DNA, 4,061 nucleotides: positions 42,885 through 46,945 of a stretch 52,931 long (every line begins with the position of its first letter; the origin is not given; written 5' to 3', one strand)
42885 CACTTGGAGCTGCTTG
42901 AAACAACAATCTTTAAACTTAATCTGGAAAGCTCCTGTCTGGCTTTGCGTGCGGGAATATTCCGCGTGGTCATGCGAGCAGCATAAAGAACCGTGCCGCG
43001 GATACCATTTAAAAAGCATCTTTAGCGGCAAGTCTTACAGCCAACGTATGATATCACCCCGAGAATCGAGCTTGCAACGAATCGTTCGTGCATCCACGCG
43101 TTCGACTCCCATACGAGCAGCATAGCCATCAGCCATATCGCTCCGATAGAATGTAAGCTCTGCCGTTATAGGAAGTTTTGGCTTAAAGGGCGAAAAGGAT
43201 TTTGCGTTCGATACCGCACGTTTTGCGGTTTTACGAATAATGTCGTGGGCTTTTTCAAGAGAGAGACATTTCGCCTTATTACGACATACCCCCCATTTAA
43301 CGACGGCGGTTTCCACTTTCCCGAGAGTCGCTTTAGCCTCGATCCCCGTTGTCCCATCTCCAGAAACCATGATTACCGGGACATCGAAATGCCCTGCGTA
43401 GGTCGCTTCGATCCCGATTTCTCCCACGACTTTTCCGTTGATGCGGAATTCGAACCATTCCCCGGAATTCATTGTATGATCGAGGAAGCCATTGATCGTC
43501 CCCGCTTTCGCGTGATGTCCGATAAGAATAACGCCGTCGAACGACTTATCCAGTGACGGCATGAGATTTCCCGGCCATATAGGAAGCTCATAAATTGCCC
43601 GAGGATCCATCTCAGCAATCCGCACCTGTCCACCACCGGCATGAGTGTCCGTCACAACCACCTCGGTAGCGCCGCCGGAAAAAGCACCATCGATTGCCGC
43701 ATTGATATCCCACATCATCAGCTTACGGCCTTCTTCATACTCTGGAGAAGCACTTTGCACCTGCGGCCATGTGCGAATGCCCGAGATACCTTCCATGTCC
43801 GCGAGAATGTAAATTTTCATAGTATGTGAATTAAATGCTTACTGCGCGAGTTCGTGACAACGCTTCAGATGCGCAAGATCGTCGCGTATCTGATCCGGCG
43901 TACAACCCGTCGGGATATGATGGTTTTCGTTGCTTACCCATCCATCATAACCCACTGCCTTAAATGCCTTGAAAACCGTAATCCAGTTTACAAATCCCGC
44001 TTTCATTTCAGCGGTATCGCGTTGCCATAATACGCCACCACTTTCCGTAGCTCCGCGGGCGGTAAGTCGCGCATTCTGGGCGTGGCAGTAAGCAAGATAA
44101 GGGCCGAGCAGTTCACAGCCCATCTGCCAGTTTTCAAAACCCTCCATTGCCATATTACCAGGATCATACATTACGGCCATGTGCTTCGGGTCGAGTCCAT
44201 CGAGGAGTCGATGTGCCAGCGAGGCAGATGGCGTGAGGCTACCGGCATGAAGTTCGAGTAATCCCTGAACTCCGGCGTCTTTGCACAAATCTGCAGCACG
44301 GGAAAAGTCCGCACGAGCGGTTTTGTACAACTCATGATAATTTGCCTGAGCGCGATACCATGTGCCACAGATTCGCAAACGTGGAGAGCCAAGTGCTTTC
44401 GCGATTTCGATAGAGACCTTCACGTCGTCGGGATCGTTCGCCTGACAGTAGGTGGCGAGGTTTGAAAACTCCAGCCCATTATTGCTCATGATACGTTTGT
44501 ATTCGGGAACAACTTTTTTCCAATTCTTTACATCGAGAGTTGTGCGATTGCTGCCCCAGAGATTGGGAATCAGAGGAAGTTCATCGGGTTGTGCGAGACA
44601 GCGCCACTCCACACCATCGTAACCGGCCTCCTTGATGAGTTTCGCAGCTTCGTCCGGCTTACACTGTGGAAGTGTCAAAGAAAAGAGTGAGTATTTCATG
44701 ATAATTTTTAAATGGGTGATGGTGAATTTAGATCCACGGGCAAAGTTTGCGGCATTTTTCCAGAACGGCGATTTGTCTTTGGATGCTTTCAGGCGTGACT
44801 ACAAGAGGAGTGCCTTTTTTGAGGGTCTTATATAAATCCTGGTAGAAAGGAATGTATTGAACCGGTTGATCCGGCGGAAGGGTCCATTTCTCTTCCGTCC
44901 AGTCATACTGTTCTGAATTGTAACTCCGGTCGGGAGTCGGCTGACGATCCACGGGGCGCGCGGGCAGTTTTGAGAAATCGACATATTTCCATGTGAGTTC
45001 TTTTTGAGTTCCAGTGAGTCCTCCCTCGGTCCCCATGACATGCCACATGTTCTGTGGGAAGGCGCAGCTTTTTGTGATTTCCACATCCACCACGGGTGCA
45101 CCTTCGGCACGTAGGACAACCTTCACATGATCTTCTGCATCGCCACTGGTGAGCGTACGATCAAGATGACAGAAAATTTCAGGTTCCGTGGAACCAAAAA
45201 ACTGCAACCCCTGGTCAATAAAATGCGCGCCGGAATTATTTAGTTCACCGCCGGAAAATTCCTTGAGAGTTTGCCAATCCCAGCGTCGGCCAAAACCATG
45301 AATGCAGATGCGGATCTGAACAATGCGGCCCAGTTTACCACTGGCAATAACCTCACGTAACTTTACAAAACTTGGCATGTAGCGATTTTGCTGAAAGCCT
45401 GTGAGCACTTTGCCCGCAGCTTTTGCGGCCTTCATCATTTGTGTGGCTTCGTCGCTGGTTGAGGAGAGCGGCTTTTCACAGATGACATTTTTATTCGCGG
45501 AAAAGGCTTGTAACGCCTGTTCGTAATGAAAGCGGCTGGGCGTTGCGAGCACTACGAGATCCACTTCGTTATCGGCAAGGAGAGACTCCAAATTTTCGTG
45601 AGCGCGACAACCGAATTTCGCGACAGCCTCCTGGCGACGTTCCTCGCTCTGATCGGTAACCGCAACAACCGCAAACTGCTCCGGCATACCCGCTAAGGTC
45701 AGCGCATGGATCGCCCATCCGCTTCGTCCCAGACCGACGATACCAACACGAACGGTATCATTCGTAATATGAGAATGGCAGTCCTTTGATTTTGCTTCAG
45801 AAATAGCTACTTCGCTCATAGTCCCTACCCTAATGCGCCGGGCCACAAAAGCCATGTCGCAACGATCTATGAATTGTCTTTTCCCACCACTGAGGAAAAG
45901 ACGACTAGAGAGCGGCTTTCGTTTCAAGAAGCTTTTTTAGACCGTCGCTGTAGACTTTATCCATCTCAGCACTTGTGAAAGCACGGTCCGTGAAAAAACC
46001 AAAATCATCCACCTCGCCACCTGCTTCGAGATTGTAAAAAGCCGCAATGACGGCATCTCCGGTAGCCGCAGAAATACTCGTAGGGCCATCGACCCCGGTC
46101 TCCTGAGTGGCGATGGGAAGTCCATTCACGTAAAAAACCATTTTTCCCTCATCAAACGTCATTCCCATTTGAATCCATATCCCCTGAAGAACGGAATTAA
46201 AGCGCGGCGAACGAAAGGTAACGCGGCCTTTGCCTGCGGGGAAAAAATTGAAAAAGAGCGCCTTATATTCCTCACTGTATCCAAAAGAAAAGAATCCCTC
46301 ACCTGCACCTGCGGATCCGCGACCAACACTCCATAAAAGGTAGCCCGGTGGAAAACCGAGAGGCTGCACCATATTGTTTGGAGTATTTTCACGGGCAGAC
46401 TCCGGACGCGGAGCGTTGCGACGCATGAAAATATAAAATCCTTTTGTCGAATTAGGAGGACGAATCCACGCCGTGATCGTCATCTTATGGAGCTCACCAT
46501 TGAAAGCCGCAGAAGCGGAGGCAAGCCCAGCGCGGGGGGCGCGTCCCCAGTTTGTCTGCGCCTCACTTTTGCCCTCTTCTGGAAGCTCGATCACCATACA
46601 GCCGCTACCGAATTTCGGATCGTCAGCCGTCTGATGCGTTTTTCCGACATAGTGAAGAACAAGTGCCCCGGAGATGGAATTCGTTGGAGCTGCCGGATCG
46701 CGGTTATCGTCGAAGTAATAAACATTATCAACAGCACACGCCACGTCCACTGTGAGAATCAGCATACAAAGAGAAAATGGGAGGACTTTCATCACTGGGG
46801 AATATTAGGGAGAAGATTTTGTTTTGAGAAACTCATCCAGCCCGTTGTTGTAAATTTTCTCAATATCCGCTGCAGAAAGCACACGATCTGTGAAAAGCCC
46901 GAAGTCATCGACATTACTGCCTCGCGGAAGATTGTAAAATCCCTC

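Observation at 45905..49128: Head-to-tail array of four secreted LamG/ConA-like paralogs; six family members in one 53-kb window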

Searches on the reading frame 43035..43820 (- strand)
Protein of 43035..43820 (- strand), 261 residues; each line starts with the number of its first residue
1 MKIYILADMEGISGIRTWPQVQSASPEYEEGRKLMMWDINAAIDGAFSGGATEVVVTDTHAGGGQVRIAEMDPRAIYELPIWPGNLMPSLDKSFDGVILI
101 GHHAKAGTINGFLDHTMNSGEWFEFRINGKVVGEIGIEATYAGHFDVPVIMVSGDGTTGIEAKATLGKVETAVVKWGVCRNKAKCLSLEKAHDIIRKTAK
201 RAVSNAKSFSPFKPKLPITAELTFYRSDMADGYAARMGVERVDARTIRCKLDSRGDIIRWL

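Call 7: search_protein_families(library=pfam, proteins=[window:43035-43820:-], max_evalue=0.001)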
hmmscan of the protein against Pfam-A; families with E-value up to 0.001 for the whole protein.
window:43035-43820:- (261 aa): 1 family
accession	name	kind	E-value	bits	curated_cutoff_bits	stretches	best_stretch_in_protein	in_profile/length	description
PF04951.18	Peptidase_M55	-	4.7e-78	262.7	25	1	1-260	1-261/264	D-aminopeptidase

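Call 36: search_protein_families(library=ncbifam, proteins=[window:43035-43820:-], max_evalue=0.001)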
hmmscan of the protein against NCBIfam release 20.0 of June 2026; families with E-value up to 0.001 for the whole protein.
window:43035-43820:- (261 aa): 1 family
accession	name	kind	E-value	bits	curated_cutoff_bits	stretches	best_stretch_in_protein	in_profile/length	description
NF058634.1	AmiPeptDppABac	equivalog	8.5e-49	166.4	430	1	1-224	1-223/274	D-aminopeptidase DppA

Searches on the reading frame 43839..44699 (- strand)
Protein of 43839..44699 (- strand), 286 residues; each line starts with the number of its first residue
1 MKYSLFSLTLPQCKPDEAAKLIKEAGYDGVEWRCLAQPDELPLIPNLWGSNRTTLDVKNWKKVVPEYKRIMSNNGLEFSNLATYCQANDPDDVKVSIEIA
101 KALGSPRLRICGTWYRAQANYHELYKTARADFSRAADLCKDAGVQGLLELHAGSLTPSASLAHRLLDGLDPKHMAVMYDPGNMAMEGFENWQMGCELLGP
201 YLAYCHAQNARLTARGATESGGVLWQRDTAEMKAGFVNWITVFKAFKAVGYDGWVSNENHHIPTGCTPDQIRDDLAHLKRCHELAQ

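Call 7: search_protein_families(library=pfam, proteins=[window:43839-44699:-], max_evalue=0.001)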
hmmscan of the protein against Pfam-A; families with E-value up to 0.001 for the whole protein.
window:43839-44699:- (286 aa): 1 family
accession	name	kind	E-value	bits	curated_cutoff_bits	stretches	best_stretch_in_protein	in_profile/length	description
PF01261.30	AP_endonuc_2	-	2.3e-27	96.7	31.1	1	20-281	2-249/249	Xylose isomerase-like TIM barrel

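Call 36: search_protein_families(library=ncbifam, proteins=[window:43839-44699:-], max_evalue=0.001)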
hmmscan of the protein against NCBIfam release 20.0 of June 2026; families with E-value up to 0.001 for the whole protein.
window:43839-44699:- (286 aa): 3 families
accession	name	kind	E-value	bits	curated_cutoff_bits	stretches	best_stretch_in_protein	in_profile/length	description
TIGR04379.1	myo_inos_iolE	equivalog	1.4e-05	24.8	290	1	125-260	128-267/290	myo-inosose-2 dehydratase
NF043033.1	OxoTetrIsom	equivalog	7.7e-05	22.6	325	0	231-259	209-237/251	2-oxo-tetronate isomerase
TIGR03234.1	OH-pyruv-isom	equivalog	0.00042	19.7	353.45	0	234-259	215-240/254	hydroxypyruvate isomerase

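Call 55: search_solved_structures(query=window:43839-44699:-, max_evalue=0.001)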
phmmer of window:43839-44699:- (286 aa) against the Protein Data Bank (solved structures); distinct sequences matched with E-value up to 0.001: 0.

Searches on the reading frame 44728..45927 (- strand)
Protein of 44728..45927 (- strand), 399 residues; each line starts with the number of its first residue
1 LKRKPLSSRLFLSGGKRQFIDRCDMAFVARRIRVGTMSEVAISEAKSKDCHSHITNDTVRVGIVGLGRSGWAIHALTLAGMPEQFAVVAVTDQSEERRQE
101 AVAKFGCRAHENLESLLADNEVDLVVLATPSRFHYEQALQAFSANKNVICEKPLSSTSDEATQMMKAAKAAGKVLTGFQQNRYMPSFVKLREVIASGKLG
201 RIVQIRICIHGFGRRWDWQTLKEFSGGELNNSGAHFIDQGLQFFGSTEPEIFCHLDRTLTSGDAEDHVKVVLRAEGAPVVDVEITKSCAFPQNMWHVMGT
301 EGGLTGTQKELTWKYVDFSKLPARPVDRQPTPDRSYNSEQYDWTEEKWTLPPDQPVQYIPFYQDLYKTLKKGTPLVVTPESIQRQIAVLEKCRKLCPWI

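Call 7: search_protein_families(library=pfam, proteins=[window:44728-45927:-], max_evalue=0.001)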
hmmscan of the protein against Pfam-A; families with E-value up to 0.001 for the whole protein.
window:44728-45927:- (399 aa): 5 families
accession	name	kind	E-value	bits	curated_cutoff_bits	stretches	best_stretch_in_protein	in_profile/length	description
PF01408.29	GFO_IDH_MocA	-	2.1e-27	96.7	24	1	59-176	1-117/120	Oxidoreductase family, NAD-binding Rossmann fold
PF22725.1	GFO_IDH_MocA_C3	-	1.2e-17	64.5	27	1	187-304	1-123/124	GFO/IDH/MocA C-terminal domain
PF02894.22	GFO_IDH_MocA_C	-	7.3e-08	32.9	22.9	1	191-393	1-207/218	Oxidoreductase family, C-terminal alpha/beta domain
PF03447.22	NAD_binding_3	-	7e-06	27.2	24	1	75-173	11-111/116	Homoserine dehydrogenase, NAD binding domain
PF03807.23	F420_oxidored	-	0.0002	22.3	21.6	1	60-142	1-79/94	NADP oxidoreductase coenzyme F420-dependent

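Call 36: search_protein_families(library=ncbifam, proteins=[window:44728-45927:-], max_evalue=0.001)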
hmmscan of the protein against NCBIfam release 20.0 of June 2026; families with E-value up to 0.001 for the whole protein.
window:44728-45927:- (399 aa): 13 families
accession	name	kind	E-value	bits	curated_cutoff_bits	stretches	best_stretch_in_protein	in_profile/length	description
TIGR04380.1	myo_inos_iolG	equivalog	2.9e-30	105.3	355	1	59-307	2-253/330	inositol 2-dehydrogenase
NF040723.1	UDP-GlcNAcDh_Arch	equivalog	1e-26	94.2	450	1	59-302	1-233/302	UDP-N-acetylglucosamine 3-dehydrogenase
NF008607.0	PRK11579.1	subfamily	3.7e-26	92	330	1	56-302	2-245/346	oxidoreductase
NF007574.0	PRK10206.1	equivalog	1.5e-23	83.4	352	1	60-391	4-331/345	oxidoreductase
NF052479.1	LevoglcsnDh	equivalog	4e-22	78.4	650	1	58-207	3-159/386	levoglucosan dehydrogenase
NF052679.1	InsChiInosDhIolG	equivalog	1.3e-18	67.1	540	1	58-207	2-153/343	bifunctional inositol 2-dehydrogenase/D-chiro-inositol 1-dehydrogenase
NF041392.1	XylDh_Gfo6_Halo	equivalog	3.7e-15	55.6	350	1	53-205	11-166/350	D-xylose 1-dehydrogenase Gfo6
NF058563.1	BT_2159_fam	equivalog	2.4e-14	53.1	650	1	59-241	1-180/350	disaccharide 3-dehydrogenase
NF058561.1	BT_2158_fam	equivalog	3.4e-08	32.5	750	1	53-206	30-181/487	glycoside 3-dehydrogenase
NF003992.0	PRK05472.2-1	equivalog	7.5e-07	28.6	226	1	57-132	97-171/249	redox-sensing transcriptional repressor Rex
NF003995.0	PRK05472.2-4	subfamily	8e-06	25.5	126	1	56-133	81-157/213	redox-sensing transcriptional repressor Rex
NF009830.0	PRK13304.1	equivalog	6e-05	22.6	267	1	59-150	2-90/265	aspartate dehydrogenase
NF003991.0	PRK05472.1-5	equivalog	0.00011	22.2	198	1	55-144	81-169/211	redox-sensing transcriptional repressor Rex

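Call 56: search_solved_structures(query=window:44728-45822:-, max_evalue=1e-10)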
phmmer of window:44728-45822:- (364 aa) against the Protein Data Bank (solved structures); distinct sequences matched with E-value up to 1e-10: 60.
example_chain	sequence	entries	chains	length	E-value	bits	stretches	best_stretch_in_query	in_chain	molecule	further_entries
3e18_A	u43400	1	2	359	7.9e-32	113.8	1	29-349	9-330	oxidoreductase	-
3fhl_A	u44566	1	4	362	1e-30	110.1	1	22-356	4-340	Putative oxidoreductase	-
3fd8_A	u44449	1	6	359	6e-25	91.1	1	23-355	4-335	Oxidoreductase, Gfo/Idh/MocA family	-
3i23_A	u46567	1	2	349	7.2e-25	90.9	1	23-355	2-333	Oxidoreductase, Gfo/Idh/MocA family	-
9m37_A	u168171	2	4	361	3.8e-24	88.5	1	25-256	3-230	P581a DgpA2 and isoorientin complex structure | Gfo/Idh/MocA family protein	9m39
3gdo_A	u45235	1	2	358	7.5e-24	87.5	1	21-212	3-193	Uncharacterized oxidoreductase yvaA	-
3gfg_A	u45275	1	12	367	9.1e-24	87.2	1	22-212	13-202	Uncharacterized oxidoreductase yvaA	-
6nor_A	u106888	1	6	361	1.1e-23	87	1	23-271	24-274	Putative NAD dependent dehydrogenase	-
3q2k_A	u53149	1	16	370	3.7e-23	85.2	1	19-261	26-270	oxidoreductase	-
6jw6_A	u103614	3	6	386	1.2e-20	77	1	23-230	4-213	Dehydrogenase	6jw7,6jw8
2glx_A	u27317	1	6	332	1.6e-20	76.6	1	35-279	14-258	1,5-anhydro-D-fructose reductase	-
3kux_A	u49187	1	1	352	2e-20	76.2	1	21-268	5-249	Putative oxidoreductase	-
3evn_A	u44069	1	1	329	3.9e-20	75.3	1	24-270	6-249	Oxidoreductase, Gfo/Idh/MocA family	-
7xr9_A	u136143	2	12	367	1e-19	73.9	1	24-206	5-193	DgpA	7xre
3q2i_A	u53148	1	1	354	1.8e-19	73.1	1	19-258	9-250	dehydrogenase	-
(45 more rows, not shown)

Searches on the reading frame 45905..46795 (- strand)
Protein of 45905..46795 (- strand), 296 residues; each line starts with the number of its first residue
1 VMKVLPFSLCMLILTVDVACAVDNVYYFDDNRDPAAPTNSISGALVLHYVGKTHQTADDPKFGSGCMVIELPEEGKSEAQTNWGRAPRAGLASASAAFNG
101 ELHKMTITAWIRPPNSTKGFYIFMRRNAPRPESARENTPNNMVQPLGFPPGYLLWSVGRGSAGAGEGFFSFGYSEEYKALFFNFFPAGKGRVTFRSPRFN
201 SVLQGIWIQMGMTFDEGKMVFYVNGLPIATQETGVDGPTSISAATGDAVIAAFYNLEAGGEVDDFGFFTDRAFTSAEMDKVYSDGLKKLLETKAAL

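Call 3: search_protein_families(library=pfam, proteins=[window:45905-46795:-], max_evalue=1)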
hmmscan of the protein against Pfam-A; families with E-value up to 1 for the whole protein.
window:45905-46795:- (296 aa): 2 families
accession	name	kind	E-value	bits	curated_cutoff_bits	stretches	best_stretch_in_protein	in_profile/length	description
PF13385.13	Laminin_G_3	-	7.9e-09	36.3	27.6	1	102-277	16-149/151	Concanavalin A-like lectin/glucanases superfamily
PF02592.20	Vut_1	-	0.2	12.5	27.2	1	67-127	46-104/152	Putative vitamin uptake transporter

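Call 6: search_protein_families(library=ncbifam, proteins=[window:45905-46795:-], max_evalue=1)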
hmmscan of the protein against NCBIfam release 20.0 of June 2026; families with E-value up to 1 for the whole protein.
window:45905-46795:- (296 aa): 0 families
